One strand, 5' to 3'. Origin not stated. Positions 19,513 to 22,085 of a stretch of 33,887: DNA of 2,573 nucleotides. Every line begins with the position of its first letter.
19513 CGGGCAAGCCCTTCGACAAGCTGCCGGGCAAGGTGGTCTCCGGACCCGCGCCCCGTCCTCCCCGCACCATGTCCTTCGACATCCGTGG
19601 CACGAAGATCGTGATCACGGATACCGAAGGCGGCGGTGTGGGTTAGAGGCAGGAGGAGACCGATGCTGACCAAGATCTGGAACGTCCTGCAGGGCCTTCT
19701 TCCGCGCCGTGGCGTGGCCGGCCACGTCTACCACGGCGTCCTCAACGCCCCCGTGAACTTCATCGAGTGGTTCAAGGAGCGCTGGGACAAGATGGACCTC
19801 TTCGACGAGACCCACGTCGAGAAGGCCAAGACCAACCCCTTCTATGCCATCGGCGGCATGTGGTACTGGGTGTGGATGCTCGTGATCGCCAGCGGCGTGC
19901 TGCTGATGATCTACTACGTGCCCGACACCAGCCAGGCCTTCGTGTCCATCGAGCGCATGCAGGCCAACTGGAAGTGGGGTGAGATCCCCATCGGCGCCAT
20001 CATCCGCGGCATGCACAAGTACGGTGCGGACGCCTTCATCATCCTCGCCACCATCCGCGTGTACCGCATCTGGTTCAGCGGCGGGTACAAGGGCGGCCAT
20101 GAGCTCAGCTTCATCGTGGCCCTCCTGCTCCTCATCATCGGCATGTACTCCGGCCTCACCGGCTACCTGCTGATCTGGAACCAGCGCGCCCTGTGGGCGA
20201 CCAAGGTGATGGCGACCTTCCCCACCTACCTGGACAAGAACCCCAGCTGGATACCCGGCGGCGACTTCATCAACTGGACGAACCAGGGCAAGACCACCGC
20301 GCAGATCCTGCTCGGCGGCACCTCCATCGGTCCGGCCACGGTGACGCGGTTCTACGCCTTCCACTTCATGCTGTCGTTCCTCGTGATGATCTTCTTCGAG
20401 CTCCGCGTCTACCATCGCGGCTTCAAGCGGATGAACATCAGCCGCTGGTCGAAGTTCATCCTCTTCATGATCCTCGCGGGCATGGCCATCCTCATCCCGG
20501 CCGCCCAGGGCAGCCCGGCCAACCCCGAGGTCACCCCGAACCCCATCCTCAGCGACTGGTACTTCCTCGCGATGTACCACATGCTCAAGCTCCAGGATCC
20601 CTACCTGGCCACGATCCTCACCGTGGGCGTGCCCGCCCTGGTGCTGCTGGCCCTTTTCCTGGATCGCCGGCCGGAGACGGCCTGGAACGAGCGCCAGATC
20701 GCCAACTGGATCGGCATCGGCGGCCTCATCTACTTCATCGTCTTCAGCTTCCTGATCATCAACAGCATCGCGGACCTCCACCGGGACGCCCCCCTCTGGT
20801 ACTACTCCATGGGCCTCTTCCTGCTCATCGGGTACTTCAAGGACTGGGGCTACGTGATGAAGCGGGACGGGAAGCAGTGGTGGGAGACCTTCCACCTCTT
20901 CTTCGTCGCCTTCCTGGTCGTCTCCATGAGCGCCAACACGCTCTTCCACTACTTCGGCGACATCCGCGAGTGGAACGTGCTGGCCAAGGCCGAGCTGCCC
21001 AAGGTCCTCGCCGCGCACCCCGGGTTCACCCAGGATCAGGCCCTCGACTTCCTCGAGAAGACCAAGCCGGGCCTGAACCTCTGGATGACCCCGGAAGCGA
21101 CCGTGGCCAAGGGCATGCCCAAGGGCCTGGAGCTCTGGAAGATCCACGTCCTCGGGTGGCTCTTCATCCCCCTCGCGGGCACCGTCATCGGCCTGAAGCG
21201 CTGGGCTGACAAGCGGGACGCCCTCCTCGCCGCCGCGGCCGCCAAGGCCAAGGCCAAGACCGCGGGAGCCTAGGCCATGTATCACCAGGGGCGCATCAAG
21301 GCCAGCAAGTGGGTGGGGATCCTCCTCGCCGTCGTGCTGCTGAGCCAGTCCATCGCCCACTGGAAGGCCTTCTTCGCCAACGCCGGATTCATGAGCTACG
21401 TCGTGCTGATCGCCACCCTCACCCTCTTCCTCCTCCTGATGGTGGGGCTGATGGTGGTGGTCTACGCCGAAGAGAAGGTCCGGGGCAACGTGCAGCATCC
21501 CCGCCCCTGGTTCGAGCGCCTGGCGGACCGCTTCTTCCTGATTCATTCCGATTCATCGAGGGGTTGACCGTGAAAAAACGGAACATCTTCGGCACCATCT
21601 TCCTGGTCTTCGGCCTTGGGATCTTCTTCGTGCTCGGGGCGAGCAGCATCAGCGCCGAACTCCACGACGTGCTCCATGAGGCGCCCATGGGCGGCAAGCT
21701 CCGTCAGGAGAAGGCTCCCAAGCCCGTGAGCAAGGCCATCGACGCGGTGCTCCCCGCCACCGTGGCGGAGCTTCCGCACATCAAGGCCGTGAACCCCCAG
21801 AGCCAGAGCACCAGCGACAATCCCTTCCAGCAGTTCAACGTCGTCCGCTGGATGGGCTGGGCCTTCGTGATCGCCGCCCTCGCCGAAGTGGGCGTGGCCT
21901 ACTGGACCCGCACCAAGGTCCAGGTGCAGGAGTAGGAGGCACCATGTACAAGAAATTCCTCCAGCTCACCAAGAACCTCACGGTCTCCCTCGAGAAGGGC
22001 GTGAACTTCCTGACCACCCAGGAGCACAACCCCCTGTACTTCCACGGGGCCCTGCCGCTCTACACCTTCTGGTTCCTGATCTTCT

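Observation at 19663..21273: Cytochrome b-1 has Arg where the high-potential haem (bH/bn) His ligands are expected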

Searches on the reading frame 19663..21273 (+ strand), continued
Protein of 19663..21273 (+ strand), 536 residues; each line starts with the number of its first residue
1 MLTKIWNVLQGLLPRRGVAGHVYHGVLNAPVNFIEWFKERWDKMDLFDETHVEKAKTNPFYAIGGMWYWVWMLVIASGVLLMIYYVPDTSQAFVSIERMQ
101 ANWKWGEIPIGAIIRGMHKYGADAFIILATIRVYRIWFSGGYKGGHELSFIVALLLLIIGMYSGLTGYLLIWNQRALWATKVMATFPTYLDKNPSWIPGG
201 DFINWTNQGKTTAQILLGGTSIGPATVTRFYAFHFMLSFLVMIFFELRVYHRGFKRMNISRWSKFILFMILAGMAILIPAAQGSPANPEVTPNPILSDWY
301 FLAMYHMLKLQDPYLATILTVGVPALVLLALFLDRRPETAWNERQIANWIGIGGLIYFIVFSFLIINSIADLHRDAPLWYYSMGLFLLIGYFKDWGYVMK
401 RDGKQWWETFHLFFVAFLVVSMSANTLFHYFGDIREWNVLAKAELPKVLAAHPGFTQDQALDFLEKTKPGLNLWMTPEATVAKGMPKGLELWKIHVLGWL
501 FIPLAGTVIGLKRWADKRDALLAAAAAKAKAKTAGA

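Call 61: find_related_loci(query=A2, collection=metagenome_contigs, flank=9000)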
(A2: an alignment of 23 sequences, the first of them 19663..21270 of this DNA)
Query A2 (536 aa) in metagenome_contigs; peptide patterns used: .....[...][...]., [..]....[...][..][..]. (x = any residue, [..] = any of these).
600 stretches matched a pattern (row limit reached: there are more); 596 encode a relative of the query (tblastn E <= 1e-3); the best 80 are kept; 80 distinct loci.
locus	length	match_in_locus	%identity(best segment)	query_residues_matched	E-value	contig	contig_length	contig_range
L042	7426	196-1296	43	24-390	1e-91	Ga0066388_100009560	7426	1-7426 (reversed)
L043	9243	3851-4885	43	33-390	2e-86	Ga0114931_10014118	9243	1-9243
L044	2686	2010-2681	46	30-267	1e-56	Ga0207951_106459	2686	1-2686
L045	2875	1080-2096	30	35-367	1e-36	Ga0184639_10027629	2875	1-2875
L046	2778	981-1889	30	62-355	3e-34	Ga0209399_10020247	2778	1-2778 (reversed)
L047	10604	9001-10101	28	28-352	2e-32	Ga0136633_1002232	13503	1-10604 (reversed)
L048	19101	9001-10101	28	35-348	1e-31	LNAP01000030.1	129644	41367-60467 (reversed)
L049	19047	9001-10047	28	36-359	4e-31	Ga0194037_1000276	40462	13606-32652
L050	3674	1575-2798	28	5-364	1e-30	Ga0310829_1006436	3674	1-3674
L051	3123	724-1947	28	5-364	1e-30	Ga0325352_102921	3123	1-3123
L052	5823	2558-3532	29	34-339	5e-30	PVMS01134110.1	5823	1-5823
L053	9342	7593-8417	28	61-331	4e-30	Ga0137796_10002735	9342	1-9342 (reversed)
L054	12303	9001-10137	27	28-364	2e-29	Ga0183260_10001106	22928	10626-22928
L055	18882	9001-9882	28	77-369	3e-29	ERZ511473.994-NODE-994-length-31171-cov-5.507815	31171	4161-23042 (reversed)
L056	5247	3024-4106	27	15-347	6e-29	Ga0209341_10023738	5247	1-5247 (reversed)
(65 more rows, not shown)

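Call 77: predict_structure(alignment_id=A3)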
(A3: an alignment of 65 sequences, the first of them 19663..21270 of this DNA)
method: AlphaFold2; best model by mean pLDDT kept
length: 536 residues; sequences in the alignment: 65
mean_pLDDT: 83.6   pTM: 0.81
mean pLDDT of the five models: 83.6, 83.2, 80.8, 80.8, 80.3
residues with pLDDT >= 90: 200; 70-90: 267; 50-70: 61; < 50: 8
segments of 3 or more residues with pLDDT < 50: 474-477, 485-487
pLDDT, mean of each block of 10 residues (from residue 1): 84 90 90 93 90 91 94 91 82 85 90 91 92 93 91 88 61 76 84 81 91 82 74 80 86 84 96 94 79 62 69 80 88 89 91 88 81 73 91 94 91 91 72 61 90 89 73 51 53 80 92 93 93 67
secondary structure, 60 per line:
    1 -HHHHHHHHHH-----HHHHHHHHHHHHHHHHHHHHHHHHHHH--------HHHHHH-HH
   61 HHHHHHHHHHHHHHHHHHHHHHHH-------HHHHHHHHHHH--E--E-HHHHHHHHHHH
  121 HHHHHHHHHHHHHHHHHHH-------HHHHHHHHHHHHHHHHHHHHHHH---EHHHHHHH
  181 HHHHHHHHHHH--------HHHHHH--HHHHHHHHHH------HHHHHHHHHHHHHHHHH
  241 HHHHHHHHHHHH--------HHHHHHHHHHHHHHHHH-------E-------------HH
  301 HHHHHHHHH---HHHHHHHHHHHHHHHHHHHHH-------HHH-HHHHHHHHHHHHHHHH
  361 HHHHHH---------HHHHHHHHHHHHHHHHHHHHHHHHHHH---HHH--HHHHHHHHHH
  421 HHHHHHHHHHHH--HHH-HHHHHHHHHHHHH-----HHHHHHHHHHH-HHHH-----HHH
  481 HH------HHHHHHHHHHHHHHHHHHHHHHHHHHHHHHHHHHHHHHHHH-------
elements in order: H2-11 H17-43 H52-57 H59-84 H92-102 H110-139 H147-169 H174-191 H200-205 H208-217 H224-252 H261-277 H299-309 H313-333 H345-366 H376-402 H411-432 H439-451 H457-467 H469-472 H478-482 H489-529

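Call 81: fold_search(model_id=the predicted structure, library=pdb)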
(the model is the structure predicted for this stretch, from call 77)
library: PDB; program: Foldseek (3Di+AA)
matches with E <= 10: 121; with E <= 0.001: 69
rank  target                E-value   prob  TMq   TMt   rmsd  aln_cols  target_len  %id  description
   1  2qjp_A                1.7e-08  1.00  0.50  0.61   4.7       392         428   19  Crystal structure of wild type rhodobacter sphaeroides with stigmatellin and antimycin inhibited (released 2007-12-25)
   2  8asi_B                2.5e-08  1.00  0.51  0.62   5.8       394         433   20  Four subunit cytochrome b-c1 complex from Rhodobacter sphaeroides in native nanodiscs - consensus refinement in the b- (released 2023-03-15)
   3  6nin_A                2.7e-08  1.00  0.45  0.56   7.8       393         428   20  Rhodobacter sphaeroides bc1 with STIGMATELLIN A (released 2019-06-19)
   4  8asi_F                4.5e-08  1.00  0.49  0.59   6.1       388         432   19  Four subunit cytochrome b-c1 complex from Rhodobacter sphaeroides in native nanodiscs - consensus refinement in the b- (released 2023-03-15)
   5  2yiu_A                4.8e-08  1.00  0.49  0.61   5.4       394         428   20  X-ray structure of the dimeric cytochrome BC1 complex from the soil bacterium paracoccus denitrificans at 2.7 angstrom (released 2011-10-26)
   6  6nhh_A                6.1e-08  1.00  0.45  0.56   7.7       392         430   20  Rhodobacter sphaeroides bc1 with azoxystrobin (released 2019-06-19)
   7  5kkz_A                6.9e-08  1.00  0.48  0.60   6.4       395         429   18  Rhodobacter sphaeroides bc1 with famoxadone (released 2016-10-12)
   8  2fyn_A                7.8e-08  1.00  0.48  0.59   5.5       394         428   20  Crystal Structure Analysis of the double mutant Rhodobacter Sphaeroides bc1 complex (released 2006-08-29)
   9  3cx5_C                1.1e-07  1.00  0.49  0.66   8.4       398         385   20  Structure of complex III with bound cytochrome c in reduced state and definition of a minimal core interface for elect (released 2008-05-13)
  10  8smr_D                1.1e-07  1.00  0.50  0.65   5.0       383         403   20  cytochrome bc1-cbb3 supercomplex from Pseudomonas aeruginosa (released 2023-10-11)
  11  1pp9_P                1.2e-07  1.00  0.47  0.66   6.3       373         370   21  Bovine cytochrome bc1 complex with stigmatellin bound (released 2004-07-20)
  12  7jrg_C                1.3e-07  1.00  0.46  0.63   6.3       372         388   22  Plant Mitochondrial complex III2 from Vigna radiata (released 2021-01-20)
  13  1zrt_C                1.5e-07  1.00  0.48  0.59   6.5       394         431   20  Rhodobacter capsulatus cytochrome bc1 complex with stigmatellin bound (released 2005-06-07)
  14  9fks_d                1.7e-07  1.00  0.50  0.60   4.5       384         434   19  Respiratory supercomplex CIII2-CIV2 from alphaproteobacterium (released 2025-12-17)
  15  5nmi_C                1.8e-07  1.00  0.47  0.66   6.4       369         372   22  Cytochrome bc1 bound to the inhibitor MJM170 (released 2017-06-14)
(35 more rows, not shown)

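Call 84: search_protein_families(library=ncbifam, proteins=[window:19663-21273:+], max_evalue=0.001)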
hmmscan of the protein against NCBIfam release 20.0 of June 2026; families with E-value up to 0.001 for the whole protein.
window:19663-21273:+ (536 aa): 6 families
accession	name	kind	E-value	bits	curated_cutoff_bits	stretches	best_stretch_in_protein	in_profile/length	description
NF002990.0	PRK03735.1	subfamily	1.3e-32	113.3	325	1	36-247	8-209/223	cytochrome b6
NF040969.1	cytb_ExtP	equivalog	3.2e-31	108.8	290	1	53-245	15-189/205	selenite/tellurite reduction operon b-type cytochrome ExtP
NF041076.1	cyt_b_SoxC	equivalog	7.8e-16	58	740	1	64-248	31-191/542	proton pump complex cytochrome B SoxC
TIGR01156.1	cytb6_f_IV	equivalog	1.3e-07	31.6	127.05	1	269-334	49-115/160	cytochrome b6-f complex subunit IV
NF040970.1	memb_ExtQ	equivalog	1.4e-06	28.6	150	1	261-357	13-112/134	selenite/tellurite reduction operon b-type cytochrome membrane protein ExtQ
NF050120.1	bc1_QcrB_actin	exception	1.1e-05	24.5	500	1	107-170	84-147/458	cytochrome bc1 complex cytochrome b subunit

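Call 89: find_encoding_contigs(protein=P0260, flank=9000, max_places=1)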
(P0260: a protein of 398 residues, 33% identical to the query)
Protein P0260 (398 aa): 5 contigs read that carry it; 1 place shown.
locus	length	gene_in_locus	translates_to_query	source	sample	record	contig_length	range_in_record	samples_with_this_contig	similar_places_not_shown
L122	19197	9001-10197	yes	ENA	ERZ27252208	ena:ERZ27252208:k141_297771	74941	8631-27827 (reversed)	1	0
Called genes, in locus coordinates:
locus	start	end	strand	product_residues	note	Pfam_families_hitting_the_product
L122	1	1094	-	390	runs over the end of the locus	-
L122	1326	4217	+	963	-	PF06739:SBBP (faint)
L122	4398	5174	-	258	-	PF12686:DUF3800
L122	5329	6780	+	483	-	PF00115:COX1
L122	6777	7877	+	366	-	PF02433:FixO, PF00034:Cytochrom_C (faint), PF13442:Cytochrome_CBB3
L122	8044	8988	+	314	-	PF13442:Cytochrome_CBB3 (weak), PF00034:Cytochrom_C, PF13442:Cytochrome_CBB3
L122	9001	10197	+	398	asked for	PF00033:Cytochrome_B, PF13631:Cytochrom_B_N_2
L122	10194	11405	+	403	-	PF00033:Cytochrome_B, PF13631:Cytochrom_B_N_2, PF00037:Fer4 (weak), PF12797:Fer4_2 (faint), PF12837:Fer4_6 (weak), PF14697:Fer4_21 (faint), PF12838:Fer4_7, PF13187:Fer4_9 (weak), +2 more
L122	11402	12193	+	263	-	PF02662:FlpD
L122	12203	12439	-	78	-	PF09723:Zn_ribbon_8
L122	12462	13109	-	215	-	-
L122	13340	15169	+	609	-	PF00654:Voltage_CLC, PF00571:CBS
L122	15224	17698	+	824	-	PF09586:YfhO (weak)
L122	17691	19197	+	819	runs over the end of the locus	PF09586:YfhO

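Call 90: find_encoding_contigs(protein=P0196, flank=9000, max_places=1)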
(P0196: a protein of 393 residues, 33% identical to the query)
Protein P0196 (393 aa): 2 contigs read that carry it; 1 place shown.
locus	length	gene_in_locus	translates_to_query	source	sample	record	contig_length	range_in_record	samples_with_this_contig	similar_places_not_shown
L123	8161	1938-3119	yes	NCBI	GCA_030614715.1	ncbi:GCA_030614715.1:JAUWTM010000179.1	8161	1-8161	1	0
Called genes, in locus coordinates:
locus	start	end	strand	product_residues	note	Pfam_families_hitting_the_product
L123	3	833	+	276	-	?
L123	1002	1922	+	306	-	PF00034:Cytochrom_C, PF13442:Cytochrome_CBB3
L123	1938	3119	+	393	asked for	PF00033:Cytochrome_B, PF13631:Cytochrom_B_N_2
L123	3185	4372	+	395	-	PF00033:Cytochrome_B, PF13631:Cytochrom_B_N_2, PF12838:Fer4_7, PF14697:Fer4_21 (faint), PF25160:LdpA_Fe-S-bd (faint), PF00037:Fer4 (faint), PF12837:Fer4_6 (faint), PF13187:Fer4_9 (weak), +1 more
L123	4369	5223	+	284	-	PF02662:FlpD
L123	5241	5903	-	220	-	-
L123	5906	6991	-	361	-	-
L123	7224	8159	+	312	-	?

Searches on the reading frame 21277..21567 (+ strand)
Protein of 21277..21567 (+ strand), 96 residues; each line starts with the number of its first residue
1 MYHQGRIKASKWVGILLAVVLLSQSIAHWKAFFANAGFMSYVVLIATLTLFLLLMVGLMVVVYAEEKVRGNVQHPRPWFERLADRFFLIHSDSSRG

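Call 5: search_protein_families(library=pfam, proteins=[window:21277-21567:+], max_evalue=0.01)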
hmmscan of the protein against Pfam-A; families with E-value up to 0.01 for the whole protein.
window:21277-21567:+ (96 aa): 1 family
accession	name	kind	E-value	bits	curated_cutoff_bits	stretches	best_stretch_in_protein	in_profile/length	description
PF12046.13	CCB1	-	0.0085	15.9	25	0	43-69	2-28/168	Cofactor assembly of complex C subunit B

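Call 84: search_protein_families(library=ncbifam, proteins=[window:21277-21567:+], max_evalue=0.001)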
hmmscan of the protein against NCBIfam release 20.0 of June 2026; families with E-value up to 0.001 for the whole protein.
window:21277-21567:+ (96 aa): 0 families

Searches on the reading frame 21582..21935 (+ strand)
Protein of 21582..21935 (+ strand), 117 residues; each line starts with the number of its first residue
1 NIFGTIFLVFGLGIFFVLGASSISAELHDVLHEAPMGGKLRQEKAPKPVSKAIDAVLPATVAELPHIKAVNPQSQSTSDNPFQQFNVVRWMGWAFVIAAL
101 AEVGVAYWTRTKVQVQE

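Call 5: search_protein_families(library=pfam, proteins=[window:21582-21935:+], max_evalue=0.01)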
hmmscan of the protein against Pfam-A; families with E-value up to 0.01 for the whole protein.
window:21582-21935:+ (117 aa): 0 families

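Call 84: search_protein_families(library=ncbifam, proteins=[window:21582-21935:+], max_evalue=0.001)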
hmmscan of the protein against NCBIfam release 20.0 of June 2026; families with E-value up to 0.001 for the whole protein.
window:21582-21935:+ (117 aa): 0 families
